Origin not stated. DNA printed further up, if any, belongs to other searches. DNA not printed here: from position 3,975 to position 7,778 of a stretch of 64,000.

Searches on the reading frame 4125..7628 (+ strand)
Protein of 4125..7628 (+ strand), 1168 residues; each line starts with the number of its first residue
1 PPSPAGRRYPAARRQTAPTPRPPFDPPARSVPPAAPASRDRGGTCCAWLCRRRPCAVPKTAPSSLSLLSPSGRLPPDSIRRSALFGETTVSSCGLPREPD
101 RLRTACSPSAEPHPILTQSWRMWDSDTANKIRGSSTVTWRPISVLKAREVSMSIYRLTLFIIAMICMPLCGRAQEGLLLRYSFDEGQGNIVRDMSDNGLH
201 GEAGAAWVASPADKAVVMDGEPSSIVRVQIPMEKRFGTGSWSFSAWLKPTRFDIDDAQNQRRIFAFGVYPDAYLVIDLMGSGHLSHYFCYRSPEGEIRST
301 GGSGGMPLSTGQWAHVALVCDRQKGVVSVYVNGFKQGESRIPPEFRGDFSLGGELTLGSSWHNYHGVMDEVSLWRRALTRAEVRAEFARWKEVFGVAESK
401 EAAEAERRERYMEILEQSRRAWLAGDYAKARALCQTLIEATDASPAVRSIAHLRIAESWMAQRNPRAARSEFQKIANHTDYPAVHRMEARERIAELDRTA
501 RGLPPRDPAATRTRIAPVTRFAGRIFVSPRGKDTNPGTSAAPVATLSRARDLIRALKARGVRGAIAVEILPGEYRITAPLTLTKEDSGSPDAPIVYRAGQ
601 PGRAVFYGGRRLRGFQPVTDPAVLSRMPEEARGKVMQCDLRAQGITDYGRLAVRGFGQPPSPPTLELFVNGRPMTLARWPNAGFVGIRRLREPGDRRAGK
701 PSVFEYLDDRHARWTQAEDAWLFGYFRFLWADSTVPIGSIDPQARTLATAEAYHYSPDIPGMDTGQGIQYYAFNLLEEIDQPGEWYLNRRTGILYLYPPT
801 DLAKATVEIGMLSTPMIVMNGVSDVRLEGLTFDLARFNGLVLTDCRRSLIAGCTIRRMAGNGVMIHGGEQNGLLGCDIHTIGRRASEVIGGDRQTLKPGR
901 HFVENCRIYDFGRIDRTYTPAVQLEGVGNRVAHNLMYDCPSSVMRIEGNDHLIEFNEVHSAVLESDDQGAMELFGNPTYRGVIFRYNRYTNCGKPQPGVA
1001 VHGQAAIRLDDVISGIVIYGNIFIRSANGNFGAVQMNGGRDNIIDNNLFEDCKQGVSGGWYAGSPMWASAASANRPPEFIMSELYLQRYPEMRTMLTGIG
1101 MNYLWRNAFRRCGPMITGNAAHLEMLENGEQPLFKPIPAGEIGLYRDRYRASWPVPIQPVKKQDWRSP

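Call 54: search_protein_families(library=pfam, proteins=[window:4125-7628:+], max_evalue=0.0001)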
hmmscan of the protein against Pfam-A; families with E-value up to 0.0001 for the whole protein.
window:4125-7628:+ (1168 aa): 2 families
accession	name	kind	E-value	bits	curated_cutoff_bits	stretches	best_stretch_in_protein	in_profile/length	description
PF13385.13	Laminin_G_3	-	7.1e-20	72.1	27.6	1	228-383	7-150/151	Concanavalin A-like lectin/glucanases superfamily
PF13229.12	Beta_helix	-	1.1e-12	48.4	25.9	2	817-912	3-91/158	Right handed beta helix region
